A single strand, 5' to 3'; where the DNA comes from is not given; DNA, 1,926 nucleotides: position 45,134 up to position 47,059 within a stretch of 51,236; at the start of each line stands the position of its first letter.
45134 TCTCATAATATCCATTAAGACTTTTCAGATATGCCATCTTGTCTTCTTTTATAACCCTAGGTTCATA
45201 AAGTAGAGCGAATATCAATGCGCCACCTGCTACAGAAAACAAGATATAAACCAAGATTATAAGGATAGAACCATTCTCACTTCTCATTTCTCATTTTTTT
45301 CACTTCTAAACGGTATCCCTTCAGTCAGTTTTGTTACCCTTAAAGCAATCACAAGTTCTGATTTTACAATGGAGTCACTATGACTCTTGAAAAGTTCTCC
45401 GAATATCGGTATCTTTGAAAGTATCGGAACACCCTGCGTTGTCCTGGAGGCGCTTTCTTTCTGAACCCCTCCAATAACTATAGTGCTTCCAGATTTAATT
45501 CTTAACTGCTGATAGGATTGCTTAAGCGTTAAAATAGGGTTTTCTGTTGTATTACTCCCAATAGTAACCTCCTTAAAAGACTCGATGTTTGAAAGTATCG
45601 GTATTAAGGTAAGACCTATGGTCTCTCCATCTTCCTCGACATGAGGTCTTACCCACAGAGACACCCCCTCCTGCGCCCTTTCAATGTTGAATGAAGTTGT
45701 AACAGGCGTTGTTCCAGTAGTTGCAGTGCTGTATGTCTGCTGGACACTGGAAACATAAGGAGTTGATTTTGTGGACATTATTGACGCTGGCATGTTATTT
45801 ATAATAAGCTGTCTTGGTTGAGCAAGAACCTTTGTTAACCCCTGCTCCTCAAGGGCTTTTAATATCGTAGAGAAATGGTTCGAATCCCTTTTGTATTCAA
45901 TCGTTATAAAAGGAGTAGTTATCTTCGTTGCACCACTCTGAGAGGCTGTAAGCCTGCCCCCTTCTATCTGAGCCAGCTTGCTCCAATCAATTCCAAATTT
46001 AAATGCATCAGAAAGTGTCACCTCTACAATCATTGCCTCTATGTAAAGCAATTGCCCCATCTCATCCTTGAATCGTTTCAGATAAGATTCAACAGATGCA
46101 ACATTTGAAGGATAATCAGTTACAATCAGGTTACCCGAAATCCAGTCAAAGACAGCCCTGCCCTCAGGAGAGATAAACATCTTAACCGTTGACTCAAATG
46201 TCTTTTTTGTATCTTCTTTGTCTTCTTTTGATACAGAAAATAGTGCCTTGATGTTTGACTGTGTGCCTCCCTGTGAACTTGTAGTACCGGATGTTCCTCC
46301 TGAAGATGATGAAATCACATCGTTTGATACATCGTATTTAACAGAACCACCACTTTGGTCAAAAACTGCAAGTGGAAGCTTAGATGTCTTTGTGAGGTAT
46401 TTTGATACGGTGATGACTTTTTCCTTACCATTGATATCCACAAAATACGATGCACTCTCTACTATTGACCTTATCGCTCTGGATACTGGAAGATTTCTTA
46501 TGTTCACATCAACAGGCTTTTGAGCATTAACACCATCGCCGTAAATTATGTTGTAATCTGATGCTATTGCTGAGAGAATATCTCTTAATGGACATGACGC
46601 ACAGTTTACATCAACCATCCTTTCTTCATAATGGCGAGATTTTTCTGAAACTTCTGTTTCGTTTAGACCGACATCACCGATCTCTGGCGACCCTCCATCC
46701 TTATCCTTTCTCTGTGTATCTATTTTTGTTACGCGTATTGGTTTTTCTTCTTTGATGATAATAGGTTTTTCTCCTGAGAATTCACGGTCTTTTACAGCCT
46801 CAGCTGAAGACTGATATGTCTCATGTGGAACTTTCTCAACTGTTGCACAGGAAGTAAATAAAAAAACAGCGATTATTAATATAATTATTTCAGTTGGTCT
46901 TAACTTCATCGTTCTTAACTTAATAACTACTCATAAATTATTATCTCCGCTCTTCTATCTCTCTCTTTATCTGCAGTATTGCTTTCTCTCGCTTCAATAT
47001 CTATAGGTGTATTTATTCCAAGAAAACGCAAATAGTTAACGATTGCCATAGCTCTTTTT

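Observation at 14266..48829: Sigma factor -> T4P/T2SS-like machine -> F-type T4SS -> coupling protein: one ~34.5-kb co-directional transfer super-array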

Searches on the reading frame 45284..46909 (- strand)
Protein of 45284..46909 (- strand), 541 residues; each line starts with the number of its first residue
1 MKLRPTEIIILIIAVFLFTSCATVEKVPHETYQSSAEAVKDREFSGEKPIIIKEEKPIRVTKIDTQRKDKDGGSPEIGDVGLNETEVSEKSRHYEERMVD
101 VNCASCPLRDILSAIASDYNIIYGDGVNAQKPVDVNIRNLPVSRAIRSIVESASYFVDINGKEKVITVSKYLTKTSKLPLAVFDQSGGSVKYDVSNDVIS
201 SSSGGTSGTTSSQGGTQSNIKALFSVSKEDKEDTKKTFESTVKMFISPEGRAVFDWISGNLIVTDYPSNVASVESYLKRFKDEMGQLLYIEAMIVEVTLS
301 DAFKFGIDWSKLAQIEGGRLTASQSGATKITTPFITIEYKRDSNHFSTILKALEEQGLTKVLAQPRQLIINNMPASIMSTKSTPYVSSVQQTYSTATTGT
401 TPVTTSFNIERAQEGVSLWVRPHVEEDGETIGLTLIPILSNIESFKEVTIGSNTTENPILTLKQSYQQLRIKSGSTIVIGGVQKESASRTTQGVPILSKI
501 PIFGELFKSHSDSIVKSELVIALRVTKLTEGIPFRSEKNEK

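Call 3: search_protein_families(library=pfam, proteins=[window:45284-46909:-], max_evalue=0.01)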
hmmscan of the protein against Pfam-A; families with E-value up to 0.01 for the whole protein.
window:45284-46909:- (541 aa): 2 families
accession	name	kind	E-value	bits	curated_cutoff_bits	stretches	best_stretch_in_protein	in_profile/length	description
PF00263.26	Secretin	-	8.1e-33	113.8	27.5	1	352-524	1-164/169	Bacterial type II and III secretion system protein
PF07660.19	STN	-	0.0027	17.9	28.4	0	119-149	1-32/52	Secretin and TonB N terminus short domain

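Call 35: search_protein_families(library=ncbifam, proteins=[window:45284-46909:-], max_evalue=0.1)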
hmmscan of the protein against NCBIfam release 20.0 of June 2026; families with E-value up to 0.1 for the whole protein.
window:45284-46909:- (541 aa): 9 families
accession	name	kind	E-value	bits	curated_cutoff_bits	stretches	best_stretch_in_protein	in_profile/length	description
TIGR02519.1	pilus_MshL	equivalog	9.3e-52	175.8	250.2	1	258-526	7-288/290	pilus (MSHA type) biogenesis protein MshL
TIGR02515.1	IV_pilus_PilQ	subfamily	1.6e-34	119.6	284.35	2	343-521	258-420/428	type IV pilus secretin PilQ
TIGR02517.1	type_II_gspD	equivalog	2e-33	115.8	351.35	1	288-524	338-586/600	type II secretion system secretin GspD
TIGR02516.1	type_III_yscC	equivalog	1.8e-25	89.5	238.45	1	256-520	205-453/463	type III secretion system outer membrane ring subunit SctC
TIGR02520.1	pilus_B_mal_scr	equivalog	3.1e-24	85.4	287.65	1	191-495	175-485/513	PilN family type IVB pilus formation outer membrane protein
NF042912.1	Amuc_1098_fam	equivalog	3.3e-21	75.1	750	2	373-524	624-792/805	Amuc_1098 family type IV pilus outer membrane protein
NF010083.0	PRK13568.1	equivalog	3e-19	69.1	554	1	224-523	126-412/419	DNA uptake porin HofQ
NF011873.0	PRK15346.1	equivalog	1.8e-17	63.2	524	1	259-516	245-485/499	EscC/YscC/HrcC family type III secretion system outer membrane ring protein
NF007851.2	PRK10560.1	exception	2.4e-12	46.4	598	1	242-522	136-403/412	DNA uptake porin HofQ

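Call 54: find_homologous_proteins(query=window:45284-46909:-, max_evalue=1e-10)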
Query window:45284-46909:- (541 aa): 294 proteins with E <= 1e-10 among 8000 candidates; the best 120 are listed.
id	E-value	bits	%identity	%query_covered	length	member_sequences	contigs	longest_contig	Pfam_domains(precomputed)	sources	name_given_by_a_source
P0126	1.3e-73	266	35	80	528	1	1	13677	PF00263.27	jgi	jgi:hypothetical protein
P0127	2.5e-73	265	35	82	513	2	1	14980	PF00263.27,PF07660.20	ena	-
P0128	3.7e-45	173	30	79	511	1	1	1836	PF03958.23,PF00263.27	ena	-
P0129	4.5e-41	159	27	79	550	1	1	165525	PF00263.27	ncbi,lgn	-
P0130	6.0e-41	159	27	79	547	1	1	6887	PF00263.27,PF07660.20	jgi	-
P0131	1.2e-40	158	29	79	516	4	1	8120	PF00263.27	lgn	-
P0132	4.4e-40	156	29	79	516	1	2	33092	PF00263.27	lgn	-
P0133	5.5e-40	156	30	79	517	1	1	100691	PF00263.27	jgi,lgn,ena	-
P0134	1.4e-38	151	28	81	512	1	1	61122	PF00263.27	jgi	jgi:MSHA type pilus biogenesis protein MshL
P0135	7.8e-38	148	28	79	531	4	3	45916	PF00263.27,PF07660.20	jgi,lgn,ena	-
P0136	1.0e-35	141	25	84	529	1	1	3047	PF07655.19,PF00263.27,PF07660.20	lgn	-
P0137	1.7e-34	137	28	79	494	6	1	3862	PF07655.19,PF00263.27,PF07660.20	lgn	-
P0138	9.2e-34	135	32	52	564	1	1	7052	PF00263.27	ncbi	ncbi:MAG: type II secretion system protein GspD [bacterium]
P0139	1.8e-33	134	27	79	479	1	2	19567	PF00263.27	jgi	-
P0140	6.2e-33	132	29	80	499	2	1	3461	PF00263.27,PF07660.20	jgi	jgi:MSHA type pilus biogenesis protein MshL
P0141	8.7e-33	132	32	50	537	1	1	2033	PF00263.27,PF07660.20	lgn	-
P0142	2.6e-32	130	26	79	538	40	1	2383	PF00263.27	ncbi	-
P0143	8.2e-32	129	28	79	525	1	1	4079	PF00263.27,PF07660.20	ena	-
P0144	1.3e-31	128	28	79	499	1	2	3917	PF00263.27,PF07660.20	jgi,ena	jgi:general secretion pathway protein D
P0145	2.9e-31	127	29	80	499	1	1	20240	PF00263.27,PF07660.20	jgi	jgi:MSHA type pilus biogenesis protein MshL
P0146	1.9e-30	124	29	51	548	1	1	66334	PF00263.27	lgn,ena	-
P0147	3.6e-30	123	25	79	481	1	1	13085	PF00263.27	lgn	-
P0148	1.3e-29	121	28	74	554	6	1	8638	PF07655.19,PF00263.27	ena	-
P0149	2.8e-29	120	26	80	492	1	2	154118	PF00263.27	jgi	jgi:MSHA biogenesis protein MshL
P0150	3.0e-29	120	31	50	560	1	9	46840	PF07655.19,PF00263.27,PF07660.20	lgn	-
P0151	8.8e-29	119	28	55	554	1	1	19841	PF07655.19,PF00263.27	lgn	-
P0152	1.4e-28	118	29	55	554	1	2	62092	PF07655.19,PF00263.27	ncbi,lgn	-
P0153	1.8e-28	118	25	80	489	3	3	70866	PF00263.27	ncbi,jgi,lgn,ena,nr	ncbi:MAG: hypothetical protein AMJ90_00980 [candidate division Zixibacteria bacterium SM23_73_2]|nr:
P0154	2.8e-28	117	30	62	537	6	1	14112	PF07655.19,PF00263.27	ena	-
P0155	3.3e-28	117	32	47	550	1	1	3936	PF07655.19,PF00263.27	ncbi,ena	-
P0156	9.2e-28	115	32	47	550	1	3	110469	PF07655.19,PF00263.27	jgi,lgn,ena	-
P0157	8.7e-27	112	28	49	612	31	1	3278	PF07655.19,PF00263.27,PF07660.20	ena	-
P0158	1.4e-26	111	29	49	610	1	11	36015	PF07655.19,PF00263.27,PF07660.20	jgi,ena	-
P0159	1.5e-26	111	33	47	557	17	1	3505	PF07655.19,PF00263.27,PF07660.20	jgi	-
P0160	7.0e-26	109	31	47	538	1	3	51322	PF00263.27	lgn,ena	-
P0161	1.2e-25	108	30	47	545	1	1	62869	PF07655.19,PF00263.27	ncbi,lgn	-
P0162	1.8e-25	108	32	47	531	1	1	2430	PF00263.27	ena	-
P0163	3.2e-25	107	29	50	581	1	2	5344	PF00263.27,PF07660.20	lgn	-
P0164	4.8e-25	106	33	47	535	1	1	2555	PF00263.27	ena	-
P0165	2.0e-24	104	29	46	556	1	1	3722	PF00263.27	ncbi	-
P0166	2.4e-24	104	29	47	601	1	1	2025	PF07655.19,PF00263.27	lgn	-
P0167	4.9e-24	103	29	63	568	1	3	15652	PF00263.27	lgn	-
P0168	5.0e-24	103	33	47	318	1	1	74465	PF00263.27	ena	-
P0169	6.8e-24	102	27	52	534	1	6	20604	PF00263.27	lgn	-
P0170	9.0e-24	102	29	46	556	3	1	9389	PF00263.27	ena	-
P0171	1.1e-23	102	30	47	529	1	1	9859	PF07655.19,PF00263.27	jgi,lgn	jgi:general secretion pathway protein D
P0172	1.7e-23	101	27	50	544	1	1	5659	PF07655.19,PF00263.27,PF07660.20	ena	-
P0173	2.9e-23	100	27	50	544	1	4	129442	PF07655.19,PF00263.27,PF07660.20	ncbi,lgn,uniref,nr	ncbi:pilus (MSHA type) biogenesis protein MshL [Vibrio neptunius]|uniref:Pilus (MSHA type) biogenesi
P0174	4.0e-23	100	27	50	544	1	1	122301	PF07655.19,PF00263.27,PF07660.20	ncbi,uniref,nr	ncbi:pilus (MSHA type) biogenesis protein MshL [Vibrio sp. T11.5]|uniref:pilus (MSHA type) biogenesi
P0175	6.3e-23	99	25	79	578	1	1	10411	PF03958.23,PF00263.27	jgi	-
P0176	6.9e-23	99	29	46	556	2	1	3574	PF07655.19,PF00263.27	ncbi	-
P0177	7.6e-23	99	28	49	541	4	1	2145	PF00263.27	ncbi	-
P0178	8.8e-23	99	24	79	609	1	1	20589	PF07655.19,PF00263.27,PF07660.20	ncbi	-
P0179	1.0e-22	99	27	46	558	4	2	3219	PF00263.27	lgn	-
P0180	1.4e-22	98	32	47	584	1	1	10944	PF07655.19,PF00263.27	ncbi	-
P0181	2.5e-22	97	28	46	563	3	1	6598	PF07655.19,PF00263.27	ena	-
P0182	3.9e-22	97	27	50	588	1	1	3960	PF07655.19,PF00263.27,PF07660.20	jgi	jgi:MSHA type pilus biogenesis protein MshL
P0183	4.1e-22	97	28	46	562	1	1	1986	PF07655.19,PF00263.27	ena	-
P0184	4.4e-22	96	27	79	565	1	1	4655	PF00263.27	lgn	-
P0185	4.4e-22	96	31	48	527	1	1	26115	PF00263.27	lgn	-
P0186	5.0e-22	96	31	46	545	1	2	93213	PF07655.19,PF00263.27,PF07660.20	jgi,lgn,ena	jgi:general secretion pathway protein D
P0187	5.7e-22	96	29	47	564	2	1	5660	PF07655.19,PF00263.27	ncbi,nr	ncbi:MAG: pilus (MSHA type) biogenesis protein MshL, partial [Sulfuritalea sp.]|nr:pilus (MSHA type)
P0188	8.9e-22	95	28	49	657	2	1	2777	PF07655.19,PF00263.27,PF07660.20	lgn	-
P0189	9.3e-22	95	27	49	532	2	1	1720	PF03958.23,PF00263.27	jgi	jgi:type II secretory pathway component GspD/PulD (secretin)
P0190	1.2e-21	95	26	54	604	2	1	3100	PF07655.19,PF00263.27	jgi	jgi:general secretion pathway protein D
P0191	1.8e-21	94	31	47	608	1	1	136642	PF07655.19,PF00263.27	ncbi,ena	-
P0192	2.2e-21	94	31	52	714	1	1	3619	PF21305.3,PF03958.23,PF00263.27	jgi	jgi:type II secretion system protein D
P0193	2.9e-21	94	27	54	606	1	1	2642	PF07655.19,PF00263.27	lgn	-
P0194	3.0e-21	94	28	51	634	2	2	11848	PF07655.19,PF00263.27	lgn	-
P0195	4.9e-21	93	26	62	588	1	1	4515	PF00263.27,PF07660.20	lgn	-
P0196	5.6e-21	93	30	47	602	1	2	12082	PF07655.19,PF00263.27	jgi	-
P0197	6.2e-21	93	27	54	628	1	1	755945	PF07655.19,PF00263.27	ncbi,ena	-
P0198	6.9e-21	93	30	47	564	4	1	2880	PF00263.27,PF07660.20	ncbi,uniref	ncbi:Type II secretion pathway protein D homolog [hydrothermal vent metagenome]|uniref:Type II secre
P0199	7.3e-21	92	28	47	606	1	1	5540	PF07655.19,PF00263.27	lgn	-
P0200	8.6e-21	92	30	47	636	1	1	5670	PF07655.19,PF00263.27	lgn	-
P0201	8.6e-21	92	28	47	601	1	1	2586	PF07655.19,PF00263.27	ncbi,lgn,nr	ncbi:MAG: pilus (MSHA type) biogenesis protein MshL [Deltaproteobacteria bacterium]|nr:pilus (MSHA t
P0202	8.7e-21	92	25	52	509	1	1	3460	PF00263.27,PF07660.20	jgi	jgi:MSHA biogenesis protein MshL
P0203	1.0e-20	92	30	54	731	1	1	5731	PF21305.3,PF03958.23,PF00263.27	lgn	-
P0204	1.0e-20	92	23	80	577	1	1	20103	PF00263.27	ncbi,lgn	-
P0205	1.1e-20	92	26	54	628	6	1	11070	PF07655.19,PF00263.27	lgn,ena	-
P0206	1.4e-20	92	26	54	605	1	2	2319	PF07655.19,PF00263.27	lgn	-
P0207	1.4e-20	91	24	60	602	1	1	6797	PF07655.19,PF00263.27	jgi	-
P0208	1.6e-20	91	28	47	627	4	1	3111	PF07655.19,PF00263.27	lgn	-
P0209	2.0e-20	91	24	79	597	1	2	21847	PF07655.19,PF00263.27,PF07660.20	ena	-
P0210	2.3e-20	91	26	54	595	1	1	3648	PF07655.19,PF00263.27,PF07660.20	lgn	-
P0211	2.5e-20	91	28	47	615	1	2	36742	PF07655.19,PF00263.27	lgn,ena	-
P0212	3.0e-20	90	28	52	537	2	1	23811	PF00263.27,PF07660.20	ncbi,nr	ncbi:MAG TPA: secretin and TonB N-terminal domain-containing protein [Gemmatimonadaceae bacterium]|n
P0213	3.5e-20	90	25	79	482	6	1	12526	PF16344.11,PF21305.3,PF03958.23,PF00263.27,PF07660.20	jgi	-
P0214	3.9e-20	90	24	79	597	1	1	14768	PF07655.19,PF00263.27,PF07660.20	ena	-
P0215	3.9e-20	90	28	52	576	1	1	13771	PF00263.27,PF07660.20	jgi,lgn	-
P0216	5.0e-20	90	28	47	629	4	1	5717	PF07655.19,PF00263.27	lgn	-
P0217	5.6e-20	90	28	46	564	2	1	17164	PF00263.27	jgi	jgi:general secretion pathway protein D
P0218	5.7e-20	90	29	47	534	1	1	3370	PF00263.27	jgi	-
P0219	6.2e-20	89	26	54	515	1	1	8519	PF03958.23,PF00263.27,PF07660.20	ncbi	-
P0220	7.8e-20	89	29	50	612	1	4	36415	PF03958.23,PF00263.27,PF07660.20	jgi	-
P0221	1.1e-19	89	23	80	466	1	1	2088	PF21305.3,PF03958.23,PF00263.27,PF07660.20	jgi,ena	-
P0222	1.2e-19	88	28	47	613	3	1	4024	PF07655.19,PF00263.27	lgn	-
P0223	1.2e-19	88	28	50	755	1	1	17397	PF21305.3,PF03958.23,PF00263.27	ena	-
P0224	1.5e-19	88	28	48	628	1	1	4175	PF07655.19,PF00263.27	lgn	-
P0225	2.1e-19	88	25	83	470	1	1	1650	PF16344.11,PF21305.3,PF03958.23,PF00263.27,PF07660.20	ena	-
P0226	2.4e-19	87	28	47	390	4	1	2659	PF00263.27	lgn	-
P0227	3.3e-19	87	28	50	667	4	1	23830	PF21305.3,PF03958.23,PF00263.27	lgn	-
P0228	3.4e-19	87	26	53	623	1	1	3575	PF00263.27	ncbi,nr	ncbi:hypothetical protein K8I85_15700 [bacterium]|nr:hypothetical protein [bacterium]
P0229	3.7e-19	87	28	47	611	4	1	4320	PF07655.19,PF00263.27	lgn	-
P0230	4.0e-19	87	27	54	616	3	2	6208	PF07655.19,PF00263.27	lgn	-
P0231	4.0e-19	87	30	53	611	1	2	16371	PF21305.3,PF03958.23,PF11741.14,PF00263.27,PF07660.20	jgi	jgi:type IV pilus assembly protein PilQ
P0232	4.5e-19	87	28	50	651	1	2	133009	PF21305.3,PF03958.23,PF00263.27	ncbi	-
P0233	5.5e-19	86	30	47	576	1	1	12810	PF00263.27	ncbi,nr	ncbi:MAG: hypothetical protein HQL93_08715 [Magnetococcales bacterium]|nr:hypothetical protein [Magn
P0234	5.5e-19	86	25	55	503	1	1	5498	PF03958.23,PF00263.27,PF07660.20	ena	-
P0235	6.0e-19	86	31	47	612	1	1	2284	PF07655.19,PF00263.27,PF07660.20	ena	-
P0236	6.6e-19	86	25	49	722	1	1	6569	PF21305.3,PF03958.23,PF00263.27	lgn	-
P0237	7.0e-19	86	22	77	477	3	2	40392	PF16344.11,PF21305.3,PF03958.23,PF00263.27,PF07660.20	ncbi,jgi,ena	-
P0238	7.7e-19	86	24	50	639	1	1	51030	PF00263.27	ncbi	-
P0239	8.3e-19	86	29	47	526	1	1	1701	PF07655.19,PF00263.27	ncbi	ncbi:MAG: pilus (MSHA type) biogenesis protein MshL, partial [Pseudomonadota bacterium]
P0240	8.3e-19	86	24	83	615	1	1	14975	PF00263.27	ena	-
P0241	8.9e-19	86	26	54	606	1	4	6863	PF07655.19,PF00263.27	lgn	-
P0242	1.2e-18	85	29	47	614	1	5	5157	PF07655.19,PF00263.27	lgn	-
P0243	1.4e-18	85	23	74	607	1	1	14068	PF07655.19,PF00263.27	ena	-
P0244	2.1e-18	84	26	78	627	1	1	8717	PF21305.3,PF03958.23,PF11741.14,PF00263.27,PF07660.20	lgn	-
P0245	2.5e-18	84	27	50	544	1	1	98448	PF07655.19,PF00263.27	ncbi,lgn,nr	ncbi:TPA: pilus (MSHA type) biogenesis protein MshL [Vibrio campbellii]|nr:pilus (MSHA type) biogene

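Call 55: find_encoding_contigs(protein=P0126, flank=10000, max_places=2)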
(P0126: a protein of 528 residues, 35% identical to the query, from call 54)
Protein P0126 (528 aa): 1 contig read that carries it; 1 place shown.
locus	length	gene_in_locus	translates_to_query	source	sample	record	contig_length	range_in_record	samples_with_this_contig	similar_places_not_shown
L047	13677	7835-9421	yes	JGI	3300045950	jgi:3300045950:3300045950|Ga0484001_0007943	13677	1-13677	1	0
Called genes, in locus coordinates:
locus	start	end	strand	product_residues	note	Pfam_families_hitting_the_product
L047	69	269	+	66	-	PF01381:HTH_3, PF13443:HTH_26 (weak), PF13560:HTH_31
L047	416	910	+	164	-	-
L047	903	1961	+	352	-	PF06834:TraU (faint)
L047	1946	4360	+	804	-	PF19044:P-loop_TraG (faint)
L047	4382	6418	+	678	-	PF02534:T4SS-DNA_transf, PF10412:TrwB_AAD_bind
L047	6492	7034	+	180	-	PF01464:SLT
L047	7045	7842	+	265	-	PF00142:Fer4_NifH (weak), PF01656:CbiA, PF02374:ArsA_ATPase, PF06564:CBP_BcsQ, PF09140:MipZ, PF10609:ParA, PF13614:AAA_31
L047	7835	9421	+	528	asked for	PF00263:Secretin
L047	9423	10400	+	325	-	-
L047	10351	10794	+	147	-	-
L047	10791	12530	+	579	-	PF05157:MshEN (weak), PF00437:T2SSE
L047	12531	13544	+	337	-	PF00482:T2SSF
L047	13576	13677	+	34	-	?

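Call 56: find_encoding_contigs(protein=P0127, flank=10000, max_places=2)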
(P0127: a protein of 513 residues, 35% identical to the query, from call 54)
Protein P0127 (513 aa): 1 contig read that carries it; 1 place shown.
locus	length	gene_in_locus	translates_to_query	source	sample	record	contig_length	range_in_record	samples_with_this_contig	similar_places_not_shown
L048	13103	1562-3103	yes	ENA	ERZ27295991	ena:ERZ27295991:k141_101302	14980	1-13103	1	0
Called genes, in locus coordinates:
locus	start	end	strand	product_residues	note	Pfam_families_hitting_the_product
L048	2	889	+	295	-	?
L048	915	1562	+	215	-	-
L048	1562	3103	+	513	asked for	PF07660:STN, PF00263:Secretin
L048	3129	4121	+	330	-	-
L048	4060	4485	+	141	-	-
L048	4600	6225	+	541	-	PF05157:MshEN (faint), PF00437:T2SSE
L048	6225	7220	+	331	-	PF00482:T2SSF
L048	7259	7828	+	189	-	PF07963:N_methyl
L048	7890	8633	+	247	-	-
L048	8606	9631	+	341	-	PF00437:T2SSE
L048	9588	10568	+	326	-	-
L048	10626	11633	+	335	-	-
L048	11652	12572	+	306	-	PF00990:GGDEF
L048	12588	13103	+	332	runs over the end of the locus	PF00437:T2SSE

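Call 58: find_encoding_contigs(protein=P0133, flank=10000, max_places=1)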
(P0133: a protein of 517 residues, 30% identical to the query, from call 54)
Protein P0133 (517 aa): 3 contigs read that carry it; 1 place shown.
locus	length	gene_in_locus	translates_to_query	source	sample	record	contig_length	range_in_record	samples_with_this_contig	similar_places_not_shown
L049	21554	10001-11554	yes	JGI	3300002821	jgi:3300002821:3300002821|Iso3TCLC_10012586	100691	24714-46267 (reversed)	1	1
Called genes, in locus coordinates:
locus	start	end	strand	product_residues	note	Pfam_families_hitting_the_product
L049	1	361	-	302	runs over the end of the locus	PF02729:OTCace_N, PF00185:OTCace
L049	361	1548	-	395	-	PF00202:Aminotran_3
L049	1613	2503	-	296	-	PF00696:AA_kinase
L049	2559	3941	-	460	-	PF00004:AAA (weak), PF07728:AAA_5 (faint), PF07724:AAA_2, PF00004:AAA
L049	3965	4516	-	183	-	PF00227:Proteasome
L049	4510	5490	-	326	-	PF02899:Phage_int_SAM_1, PF13102:Phage_int_SAM_5 (weak), PF13495:Phage_int_SAM_4 (weak), PF22823:MrpR_C_cat (faint), PF00589:Phage_integrase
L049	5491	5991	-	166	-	PF02577:BFN_dom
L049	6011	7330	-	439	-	PF00919:UPF0004, PF04055:Radical_SAM, PF01938:TRAM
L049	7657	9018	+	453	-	-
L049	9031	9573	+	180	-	-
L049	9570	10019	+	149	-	PF23862:CdsD_C (weak)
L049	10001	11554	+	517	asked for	PF00263:Secretin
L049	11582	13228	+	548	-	PF05157:MshEN, PF00437:T2SSE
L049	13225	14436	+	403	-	PF28597:T2SSF_N, PF00482:T2SSF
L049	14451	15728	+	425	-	PF25199:nSTAND_NTPase5 (faint), PF13191:AAA_16, PF13245:AAA_19 (weak), PF13401:AAA_22, PF13604:AAA_30 (weak), PF08239:SH3_3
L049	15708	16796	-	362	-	PF21033:RMD1-3 (faint), PF04733:Coatomer_E (faint), PF07719:TPR_2 (faint), PF13174:TPR_6 (faint), PF13428:TPR_14 (faint), PF13431:TPR_17 (faint), PF00515:TPR_1 (faint), PF13424:TPR_12, +5 more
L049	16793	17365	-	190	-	PF01464:SLT, PF18896:SLT_3 (weak)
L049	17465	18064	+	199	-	PF00072:Response_reg, PF02954:HTH_8 (weak)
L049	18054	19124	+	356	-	PF02518:HATPase_c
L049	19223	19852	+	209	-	PF07963:N_methyl (weak)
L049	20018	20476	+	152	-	PF18765:Polbeta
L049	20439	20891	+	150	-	PF01934:HepT-like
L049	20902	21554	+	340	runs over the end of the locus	PF07963:N_methyl (weak)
